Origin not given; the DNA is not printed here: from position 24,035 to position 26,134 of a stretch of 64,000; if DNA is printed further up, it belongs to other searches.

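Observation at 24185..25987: A bacterial full-length glucokinase-regulatory-protein (GKRP)-like double-SIS protein lies next to SusC in a MurNAc locus that already has a canonical MurQ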

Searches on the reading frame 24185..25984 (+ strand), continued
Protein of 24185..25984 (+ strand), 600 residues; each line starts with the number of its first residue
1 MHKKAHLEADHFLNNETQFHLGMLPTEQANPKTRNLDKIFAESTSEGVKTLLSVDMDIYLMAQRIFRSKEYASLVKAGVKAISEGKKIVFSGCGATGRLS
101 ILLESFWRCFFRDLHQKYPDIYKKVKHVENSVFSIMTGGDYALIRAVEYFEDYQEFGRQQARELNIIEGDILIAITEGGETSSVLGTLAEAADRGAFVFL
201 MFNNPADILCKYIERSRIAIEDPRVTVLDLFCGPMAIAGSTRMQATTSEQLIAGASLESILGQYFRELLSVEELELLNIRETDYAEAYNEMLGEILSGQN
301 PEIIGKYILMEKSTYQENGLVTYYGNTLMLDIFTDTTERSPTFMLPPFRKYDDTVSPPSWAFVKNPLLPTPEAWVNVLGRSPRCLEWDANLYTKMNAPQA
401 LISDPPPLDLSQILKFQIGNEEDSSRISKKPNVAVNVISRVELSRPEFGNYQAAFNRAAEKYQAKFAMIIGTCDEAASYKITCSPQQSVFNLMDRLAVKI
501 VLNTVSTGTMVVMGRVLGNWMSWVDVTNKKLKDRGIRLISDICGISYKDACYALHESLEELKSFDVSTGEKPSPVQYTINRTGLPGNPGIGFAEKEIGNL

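Call 67: search_protein_families(library=ncbifam, proteins=[L058:2113-2901:+, L009:18401-19267:+, L029:8727-9980:+, L021:1843-4071:+, L024:17681-20056:+, L049:14071-15099:-, L048:6854-8125:+], max_evalue=0.001)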
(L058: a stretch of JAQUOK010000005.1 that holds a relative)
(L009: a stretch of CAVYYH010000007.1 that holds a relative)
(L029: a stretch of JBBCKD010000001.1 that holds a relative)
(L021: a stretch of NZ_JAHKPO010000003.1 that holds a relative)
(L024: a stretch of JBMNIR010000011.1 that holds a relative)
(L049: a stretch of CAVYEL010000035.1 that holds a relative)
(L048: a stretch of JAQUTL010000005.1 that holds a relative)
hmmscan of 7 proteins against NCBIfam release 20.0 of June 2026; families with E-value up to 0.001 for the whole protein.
L058:2113-2901:+ (263 aa): 4 families
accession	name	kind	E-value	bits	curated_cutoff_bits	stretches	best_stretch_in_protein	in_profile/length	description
TIGR02431.1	pcaR_pcaU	subfamily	3.6e-09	36.3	284.75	1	18-200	3-184/248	beta-ketoadipate pathway transcriptional regulators, PcaR/PcaU/PobR family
NF045644.1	TransRegBhcR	equivalog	3.6e-07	29.7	350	1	13-198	15-200/267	HTH-type transcriptional regulator BhcR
NF011671.1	PRK15090.1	equivalog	9.4e-06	25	275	1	13-200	3-190/256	DNA-binding transcriptional regulator KdgR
NF007342.0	PRK09834.1-4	equivalog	0.00021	20.3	251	1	18-197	9-190/263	DNA-binding transcriptional regulator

L009:18401-19267:+ (289 aa): 0 families

L029:8727-9980:+ (418 aa): 3 families
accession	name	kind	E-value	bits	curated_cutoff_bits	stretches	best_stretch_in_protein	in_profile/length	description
NF052547.1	AcylGsamEpipAGE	equivalog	1.9e-189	629.5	600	1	16-402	2-383/384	n-acyl-d-glucosamine 2-epimerase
NF041848.1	celb_epim_EpiA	equivalog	2.3e-21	76.4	800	2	16-167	11-157/405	cellobiose 2-epimerase EpiA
NF051846.1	ManIsomPseudo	equivalog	4.4e-07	29.2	600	1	243-382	232-374/401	D-mannose isomerase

L021:1843-4071:+ (743 aa): 0 families

L024:17681-20056:+ (792 aa): 0 families

L049:14071-15099:- (342 aa): 9 families
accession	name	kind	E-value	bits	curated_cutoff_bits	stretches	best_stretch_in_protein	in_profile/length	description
NF040852.1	nitrile_Arch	equivalog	5.2e-11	42.2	500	1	115-234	74-195/262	nitrilase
TIGR03381.1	agmatine_aguB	equivalog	7.6e-11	41.9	410.25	1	113-214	72-176/279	N-carbamoylputrescine amidase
NF010588.0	PRK13981.1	equivalog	1.4e-07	30.3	479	1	75-216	37-178/546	NAD+ synthase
NF009803.0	PRK13287.1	equivalog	8.4e-07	28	406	1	113-190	89-167/333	formamidase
TIGR04048.1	nitrile_sll0784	equivalog_domain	1.3e-05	24.3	502.6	1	55-189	15-160/301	Nit6803 family nitrilase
NF043013.1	DeGluthAmidYersProt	equivalog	1.4e-05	24.4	500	1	126-214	86-183/278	deaminated glutathione amidase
NF033621.1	de_GSH_amidase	exception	2.4e-05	23.8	355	1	116-235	72-201/260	deaminated glutathione amidase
TIGR00546.1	lnt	equivalog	0.00027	20.2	132.9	0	47-156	169-272/395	apolipoprotein N-acyltransferase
TIGR02811.1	formate_TAT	hypoth_equivalog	0.00082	19.6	48.45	0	1-34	7-42/66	formate dehydrogenase region TAT target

L048:6854-8125:+ (424 aa): 11 families
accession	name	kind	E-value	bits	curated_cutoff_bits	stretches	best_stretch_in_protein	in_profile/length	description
NF053739.1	GlytfEpsEBac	equivalog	2.9e-24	85.5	450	1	47-242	2-193/265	glycosyltransferase EpsE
NF047683.1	TeichurnBiosyTuaG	equivalog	2.8e-12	46.8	400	1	46-157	6-114/252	teichuronic acid biosynthesis protein TuaG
NF007482.0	PRK10073.1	equivalog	1.6e-10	40.5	423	1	46-151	6-107/334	glycosyltransferase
NF050050.1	ProtGlycPglI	equivalog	1.1e-09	38.1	500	1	47-153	3-107/306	GalNAc(5)-diNAcBac-PP-undecaprenol beta-1,3-glucosyltransferase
TIGR03937.1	PgaC_IcaA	equivalog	4.6e-09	35.7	422.3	1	46-145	45-141/407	poly-beta-1,6-N-acetyl-D-glucosamine synthase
TIGR03111.1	glyc2_xrt_Gpos1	hypoth_equivalog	4.7e-07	28.9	363.95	1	47-150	50-152/439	TIGR03111 family XrtG-associated glycosyltransferase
NF041875.1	EPS_EpsD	equivalog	1.1e-06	28.3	370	1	48-140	1-90/325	exopolysaccharide biosynthesis glycosyltransferase EpsD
TIGR04440.1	glyco_TIGR04440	domain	1.3e-05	25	70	1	119-174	71-126/215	TIGR00180 family glycosyltransferase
NF007453.0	PRK10018.1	equivalog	2.7e-05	24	382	1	48-153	8-110/280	colanic acid biosynthesis glycosyltransferase WcaA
TIGR04017.1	WcaA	equivalog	0.00011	21.9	495.75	1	48-153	7-109/279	colanic acid biosynthesis glycosyltransferase WcaA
NF047588.1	GlcsyltransPgfSStrep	equivalog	0.00078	18.7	500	0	46-145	1-101/308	glycosyltransferase PgfS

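Call 77: search_protein_families(library=pfam, proteins=[L028:11821-12771:+, L024:17681-20056:+, L021:6550-8502:+, L019:2482-4461:+, L019:18389-19693:+, L021:19265-21760:+, L038:7463-9841:+, L071:11773-13068:+, L060:13087-14421:+, L021:14362-15135:-], max_evalue=0.01)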
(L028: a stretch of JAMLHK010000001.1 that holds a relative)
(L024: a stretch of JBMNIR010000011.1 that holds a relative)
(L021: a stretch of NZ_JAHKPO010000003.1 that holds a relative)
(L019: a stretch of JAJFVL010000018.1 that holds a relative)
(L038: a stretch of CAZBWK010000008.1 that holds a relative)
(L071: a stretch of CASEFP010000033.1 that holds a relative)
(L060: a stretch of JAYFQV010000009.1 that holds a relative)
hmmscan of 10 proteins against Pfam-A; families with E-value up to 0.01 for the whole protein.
L028:11821-12771:+ (317 aa): 7 families
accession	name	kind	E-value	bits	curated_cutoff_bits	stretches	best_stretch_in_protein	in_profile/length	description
PF01370.27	Epimerase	-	8.2e-22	78.2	20.9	1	3-224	1-237/240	NAD dependent epimerase/dehydratase family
PF16363.11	GDP_Man_Dehyd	-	1.4e-08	35.1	27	1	89-303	109-330/332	GDP-mannose 4,6 dehydratase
PF04321.23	RmlD_sub_bind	-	2e-07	30.8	27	1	1-245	1-231/287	RmlD substrate binding domain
PF13460.12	NAD_binding_10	-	2.5e-06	27.9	27.2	1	7-159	1-146/184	NAD(P)H-binding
PF07993.18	NAD_binding_4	-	0.00014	21.6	20.1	0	120-165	168-216/258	Male sterility protein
PF05368.20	NmrA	-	0.00023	21.3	27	0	2-37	4-40/298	NmrA-like family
PF03807.23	F420_oxidored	-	0.002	19.1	21.6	1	2-39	1-39/94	NADP oxidoreductase coenzyme F420-dependent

L024:17681-20056:+ (792 aa): 0 families

L021:6550-8502:+ (651 aa): 1 family
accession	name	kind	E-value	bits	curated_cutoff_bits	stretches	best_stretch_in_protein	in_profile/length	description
PF08532.16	Glyco_hydro_42M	-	0.00034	20.6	25.8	1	455-526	32-98/207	Beta-galactosidase trimerisation domain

L019:2482-4461:+ (660 aa): 6 families
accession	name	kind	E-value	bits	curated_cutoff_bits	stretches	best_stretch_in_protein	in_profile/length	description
PF00728.28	Glyco_hydro_20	-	8.3e-107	358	22.3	1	194-542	1-347/348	Glycosyl hydrolase family 20, catalytic domain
PF02838.20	Glyco_hydro_20b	-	1.8e-21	77.6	26.1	1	56-191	2-124/124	Glycosyl hydrolase family 20, domain 2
PF13287.12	Fn3_assoc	-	1.1e-08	35.4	23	1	592-644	3-53/59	Fn3 associated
PF13290.12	CHB_HEX_C_1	-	5e-07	30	22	1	589-640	11-60/67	Chitobiase/beta-hexosaminidase C-terminal domain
PF03648.19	Glyco_hydro_67N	-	0.00051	20.7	24.3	1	79-161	23-117/120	Glycosyl hydrolase family 67 N-terminus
PF14845.11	Glycohydro_20b2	-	0.0018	19.5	27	1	113-167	83-130/130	beta-acetyl hexosaminidase like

L019:18389-19693:+ (435 aa): 1 family
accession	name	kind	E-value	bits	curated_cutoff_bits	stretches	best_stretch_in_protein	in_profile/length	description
PF14315.11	DUF4380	-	1.2e-07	31.5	29.4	1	16-266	4-256/295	Domain of unknown function (DUF4380)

L021:19265-21760:+ (832 aa): 3 families
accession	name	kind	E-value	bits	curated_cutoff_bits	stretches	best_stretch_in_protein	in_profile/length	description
PF23500.1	DUF7133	-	1.2e-73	249.1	27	2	37-254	3-217/385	Domain of unknown function (DUF7133)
PF13646.12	HEAT_2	-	9.7e-21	74.3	27.7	1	465-528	2-64/88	HEAT repeats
PF02985.28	HEAT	-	0.00076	20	23.5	0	499-522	4-27/31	HEAT repeat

L038:7463-9841:+ (793 aa): 4 families
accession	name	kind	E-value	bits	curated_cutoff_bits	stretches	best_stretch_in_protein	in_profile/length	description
PF01055.32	Glyco_hydro_31_2nd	-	1.3e-30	107.3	23.5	1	252-575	1-327/328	Glycosyl hydrolases family 31 TIM-barrel domain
PF21365.3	Glyco_hydro_31_3rd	-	4.6e-20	72.3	24.4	1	585-665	2-87/87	Glycosyl hydrolase family 31 C-terminal domain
PF17137.9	DUF5110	-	7.3e-18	64.8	27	1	681-750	1-69/71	Domain of unknown function (DUF5110)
PF13802.12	Gal_mutarotas_2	-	5.5e-16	59.8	27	1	55-210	4-184/184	Glycosyl hydrolase 31 N-terminal galactose mutarotase-like domain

L071:11773-13068:+ (432 aa): 5 families
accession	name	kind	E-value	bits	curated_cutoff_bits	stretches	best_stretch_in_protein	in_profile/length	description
PF01053.26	Cys_Met_Meta_PP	-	3e-129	431.3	27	1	15-430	1-381/381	Cys/Met metabolism PLP-dependent enzyme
PF01041.23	DegT_DnrJ_EryC1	-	7e-09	35.8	19.8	1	67-190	23-145/360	DegT/DnrJ/EryC1/StrS aminotransferase family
PF01212.27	Beta_elim_lyase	-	3.9e-05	23.5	27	1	67-318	31-269/288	Beta-eliminating lyase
PF00155.27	Aminotran_1_2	-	0.00026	20.7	19.7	1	70-192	44-187/361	Aminotransferase class I and II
PF00266.25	Aminotran_5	-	0.0014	18.1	21.5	1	88-191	66-176/371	Aminotransferase class-V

L060:13087-14421:+ (445 aa): 16 families
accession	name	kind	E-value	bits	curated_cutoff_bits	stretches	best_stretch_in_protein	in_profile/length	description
PF00158.32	Sigma54_activat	-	2.5e-66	223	20.2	1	144-308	2-167/168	Sigma-54 interaction domain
PF25601.1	AAA_lid_14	-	8e-28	96.5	27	1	314-394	1-81/87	AAA+ ATPase lid domain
PF00072.30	Response_reg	-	2.2e-22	79.8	30.2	1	8-112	2-107/111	Response regulator receiver domain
PF14532.12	Sigma54_activ_2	-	1.2e-20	74.6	25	1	144-313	1-138/138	Sigma-54 interaction domain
PF02954.25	HTH_8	-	3e-14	52.9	22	1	403-443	2-42/42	Bacterial regulatory protein, Fis family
PF07728.20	AAA_5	-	2.7e-08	34.4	22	1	167-284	2-123/139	AAA domain (dynein-related subfamily)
PF18024.7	HTH_50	-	4.2e-05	23.6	27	1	401-445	6-49/50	Helix-turn-helix domain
PF01078.27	Mg_chelatase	-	5.4e-05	23.1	20.3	1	221-263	93-135/207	Magnesium chelatase, subunit ChlI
PF13556.12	HTH_30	-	0.00068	19.8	27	1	414-442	7-35/59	PucR C-terminal helix-turn-helix domain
PF00004.35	AAA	-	0.0017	19.2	21.2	1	167-284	1-110/131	ATPase family associated with various cellular activities (AAA)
PF13191.12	AAA_16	-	0.0028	18.6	32.6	1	152-244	11-103/167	AAA ATPase domain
PF13551.12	HTH_29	-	0.0028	18.1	28.1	1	409-443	2-36/64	Winged helix-turn helix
PF13518.12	HTH_28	-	0.003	18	25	1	412-443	7-36/52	Helix-turn-helix domain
PF06068.19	TIP49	-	0.003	17.2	23.8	1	141-200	27-86/347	TIP49 P-loop domain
PF07724.20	AAA_2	-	0.005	17.3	27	1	165-261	4-102/166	AAA domain (Cdc48 subfamily)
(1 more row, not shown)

L021:14362-15135:- (257 aa): 5 families
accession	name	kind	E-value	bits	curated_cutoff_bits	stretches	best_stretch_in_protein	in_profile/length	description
PF13561.12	adh_short_C2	-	1.2e-53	182.6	27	1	11-246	1-235/236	Enoyl-(Acyl carrier protein) reductase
PF00106.31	adh_short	-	6.7e-44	150.1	26.6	1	5-197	1-190/195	short chain dehydrogenase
PF23441.1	SDR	-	2.6e-08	34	27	1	5-246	8-255/258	SDR-like rossmann domain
PF08659.16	KR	-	1.3e-07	32.2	22.6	1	7-171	3-164/180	KR domain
PF08643.16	DUF1776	-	0.0011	18.9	25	1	99-187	108-197/294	Fungal family of unknown function (DUF1776)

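Call 79: find_encoding_contigs(protein=P0001, flank=2000, max_places=2)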
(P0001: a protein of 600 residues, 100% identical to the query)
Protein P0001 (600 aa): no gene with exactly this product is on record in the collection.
